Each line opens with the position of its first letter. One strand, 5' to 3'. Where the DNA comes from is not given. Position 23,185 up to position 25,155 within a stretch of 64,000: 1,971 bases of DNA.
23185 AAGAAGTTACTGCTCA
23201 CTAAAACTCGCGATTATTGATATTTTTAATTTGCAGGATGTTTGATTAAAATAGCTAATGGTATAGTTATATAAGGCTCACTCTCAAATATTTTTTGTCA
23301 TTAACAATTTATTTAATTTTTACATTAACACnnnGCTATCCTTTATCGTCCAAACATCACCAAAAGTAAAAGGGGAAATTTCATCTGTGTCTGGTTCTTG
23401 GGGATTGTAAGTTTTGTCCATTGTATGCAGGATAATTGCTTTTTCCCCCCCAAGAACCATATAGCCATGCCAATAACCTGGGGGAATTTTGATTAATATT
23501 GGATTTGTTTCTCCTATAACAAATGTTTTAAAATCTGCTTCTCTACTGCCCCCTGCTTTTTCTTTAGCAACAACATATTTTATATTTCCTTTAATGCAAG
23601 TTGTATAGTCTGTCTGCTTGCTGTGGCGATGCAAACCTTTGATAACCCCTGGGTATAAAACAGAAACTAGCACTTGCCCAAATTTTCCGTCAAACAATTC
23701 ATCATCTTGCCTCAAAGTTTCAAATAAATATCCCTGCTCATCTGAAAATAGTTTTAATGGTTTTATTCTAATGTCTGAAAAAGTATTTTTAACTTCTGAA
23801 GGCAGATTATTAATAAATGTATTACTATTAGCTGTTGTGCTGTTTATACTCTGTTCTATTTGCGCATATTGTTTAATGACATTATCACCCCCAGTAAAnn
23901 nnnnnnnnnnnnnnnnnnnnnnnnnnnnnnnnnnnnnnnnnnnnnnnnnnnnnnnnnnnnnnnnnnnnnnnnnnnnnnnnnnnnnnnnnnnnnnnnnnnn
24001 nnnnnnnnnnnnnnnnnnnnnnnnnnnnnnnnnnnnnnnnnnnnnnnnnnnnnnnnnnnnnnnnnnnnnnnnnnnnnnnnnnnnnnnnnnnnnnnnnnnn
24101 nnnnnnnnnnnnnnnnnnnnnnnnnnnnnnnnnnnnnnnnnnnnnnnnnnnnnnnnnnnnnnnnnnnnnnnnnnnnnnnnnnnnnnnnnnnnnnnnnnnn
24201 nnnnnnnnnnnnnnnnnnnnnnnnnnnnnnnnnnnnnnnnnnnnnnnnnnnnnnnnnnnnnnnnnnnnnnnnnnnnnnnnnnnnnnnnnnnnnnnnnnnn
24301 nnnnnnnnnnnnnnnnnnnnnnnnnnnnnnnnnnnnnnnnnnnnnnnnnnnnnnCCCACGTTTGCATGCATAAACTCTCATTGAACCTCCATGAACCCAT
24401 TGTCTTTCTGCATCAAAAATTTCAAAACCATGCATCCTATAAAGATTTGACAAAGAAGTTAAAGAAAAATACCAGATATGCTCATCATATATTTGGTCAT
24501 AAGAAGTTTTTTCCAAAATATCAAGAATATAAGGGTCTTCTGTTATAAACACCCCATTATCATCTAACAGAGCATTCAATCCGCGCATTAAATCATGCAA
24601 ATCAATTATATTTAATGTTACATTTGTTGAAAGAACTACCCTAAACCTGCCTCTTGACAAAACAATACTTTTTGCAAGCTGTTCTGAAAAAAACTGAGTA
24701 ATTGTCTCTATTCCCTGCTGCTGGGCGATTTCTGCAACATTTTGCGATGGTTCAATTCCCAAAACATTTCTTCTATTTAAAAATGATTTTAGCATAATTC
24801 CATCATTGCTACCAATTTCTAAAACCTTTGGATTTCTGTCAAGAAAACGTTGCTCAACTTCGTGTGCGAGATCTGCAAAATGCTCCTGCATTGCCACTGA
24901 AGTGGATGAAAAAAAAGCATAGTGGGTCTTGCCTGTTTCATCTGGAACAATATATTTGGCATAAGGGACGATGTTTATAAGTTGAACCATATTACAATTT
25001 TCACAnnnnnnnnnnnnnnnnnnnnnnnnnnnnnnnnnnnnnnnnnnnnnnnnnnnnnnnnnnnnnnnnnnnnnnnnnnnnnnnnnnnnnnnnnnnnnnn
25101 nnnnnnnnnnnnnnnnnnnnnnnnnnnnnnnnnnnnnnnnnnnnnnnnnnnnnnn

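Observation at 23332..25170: C-methyltransferase :: RmlC-cupin fusion (612 aa)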

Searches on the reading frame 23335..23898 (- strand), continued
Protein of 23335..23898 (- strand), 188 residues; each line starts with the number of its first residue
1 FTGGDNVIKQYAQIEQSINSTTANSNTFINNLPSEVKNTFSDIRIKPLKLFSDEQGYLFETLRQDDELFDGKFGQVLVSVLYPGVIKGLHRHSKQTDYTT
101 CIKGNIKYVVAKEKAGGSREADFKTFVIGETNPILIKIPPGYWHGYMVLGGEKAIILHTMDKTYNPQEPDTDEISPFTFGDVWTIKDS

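Call 38: search_protein_families(library=ncbifam, alignment_id=A2, max_evalue=0.001)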
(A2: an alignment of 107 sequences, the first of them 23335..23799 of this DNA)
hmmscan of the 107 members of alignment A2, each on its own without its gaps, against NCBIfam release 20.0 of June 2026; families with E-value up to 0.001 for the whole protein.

A. member 1, window:23335-23799:- (155 aa): 3 families
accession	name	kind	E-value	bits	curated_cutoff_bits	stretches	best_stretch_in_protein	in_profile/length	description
TIGR01221.1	rmlC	equivalog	1.2e-11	44.8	155.75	1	6-135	6-139/176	dTDP-4-dehydrorhamnose 3,5-epimerase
TIGR04366.1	cupin_WbuC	subfamily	1.1e-06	28.6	42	1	42-136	35-124/132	WbuC family cupin fold metalloprotein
NF047837.1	UDPAcbARedWbcJ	equivalog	2.5e-05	23.3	500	1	16-138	252-363/372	UDP-2-acetamido-2,6-beta-L-arabino-hexul-4-ose reductase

B. families by the number of members that match (of 107 scanned): 34 families (the first 25 are shown)
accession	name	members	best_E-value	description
TIGR01221.1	rmlC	79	1e-23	dTDP-4-dehydrorhamnose 3,5-epimerase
NF047837.1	UDPAcbARedWbcJ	63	1.4e-11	UDP-2-acetamido-2,6-beta-L-arabino-hexul-4-ose reductase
TIGR04366.1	cupin_WbuC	59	4.6e-10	WbuC family cupin fold metalloprotein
NF045808.1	PT-DNA_restrict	2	1.2e-08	phosphorothioated DNA-binding restriction endonuclease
TIGR03404.1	bicupin_oxalic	2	1.2e-07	bicupin, oxalate decarboxylase family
NF053739.1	GlytfEpsEBac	1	4.9e-33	glycosyltransferase EpsE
NF047683.1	TeichurnBiosyTuaG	1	1.7e-32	teichuronic acid biosynthesis protein TuaG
TIGR01181.1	dTDP_gluc_dehyt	1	8.8e-31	dTDP-glucose 4,6-dehydratase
NF007582.0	PRK10217.1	1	3.4e-25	dTDP-glucose 4,6-dehydratase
NF007490.0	PRK10084.1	1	1.5e-24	dTDP-glucose 4,6-dehydratase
NF007482.0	PRK10073.1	1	9.9e-22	glycosyltransferase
NF050050.1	ProtGlycPglI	1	1.6e-21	GalNAc(5)-diNAcBac-PP-undecaprenol beta-1,3-glucosyltransferase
NF007453.0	PRK10018.1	1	2.9e-16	colanic acid biosynthesis glycosyltransferase WcaA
TIGR04017.1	WcaA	1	1.5e-15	colanic acid biosynthesis glycosyltransferase WcaA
TIGR03937.1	PgaC_IcaA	1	6.4e-14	poly-beta-1,6-N-acetyl-D-glucosamine synthase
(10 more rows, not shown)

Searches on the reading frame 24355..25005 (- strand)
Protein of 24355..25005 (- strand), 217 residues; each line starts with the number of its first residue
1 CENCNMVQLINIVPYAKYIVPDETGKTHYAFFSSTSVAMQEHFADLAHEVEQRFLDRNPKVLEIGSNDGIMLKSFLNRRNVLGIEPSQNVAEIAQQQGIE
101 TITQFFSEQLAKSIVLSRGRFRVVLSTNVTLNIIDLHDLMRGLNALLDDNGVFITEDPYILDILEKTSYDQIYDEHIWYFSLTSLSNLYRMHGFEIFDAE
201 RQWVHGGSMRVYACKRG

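Call 73: search_solved_structures(query=window:24355-25005:-, max_evalue=1e-10, show_alignments=0)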
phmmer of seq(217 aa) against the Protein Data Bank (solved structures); distinct sequences matched with E-value up to 1e-10: 10.
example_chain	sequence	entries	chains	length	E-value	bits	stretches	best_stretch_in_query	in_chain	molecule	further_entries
4e2w_A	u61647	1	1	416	3.2e-41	144.4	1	1-216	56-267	TcaB9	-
5t64_A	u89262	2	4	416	6.9e-41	143.3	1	1-217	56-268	Sugar 3-C-methyl transferase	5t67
4e30_A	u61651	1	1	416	8.5e-41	143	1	1-216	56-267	TcaB9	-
5t6b_A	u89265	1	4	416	1.5e-40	142.2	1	1-217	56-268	Sugar 3-C-methyl transferase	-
3ndi_A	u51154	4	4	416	1.6e-40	142.1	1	1-216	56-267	Methyltransferase | TcaB9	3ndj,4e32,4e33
4e2y_A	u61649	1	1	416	4.2e-40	140.8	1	1-216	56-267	TcaB9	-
4e31_A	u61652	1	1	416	4.5e-40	140.7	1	1-216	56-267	TcaB9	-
4e2x_A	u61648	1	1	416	5.8e-40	140.3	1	1-216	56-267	TcaB9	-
4e2z_A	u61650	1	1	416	1.5e-39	138.9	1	1-216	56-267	TcaB9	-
4rv9_A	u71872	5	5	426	1.7e-35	125.7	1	18-212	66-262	D-mycarose 3-C-methyltransferase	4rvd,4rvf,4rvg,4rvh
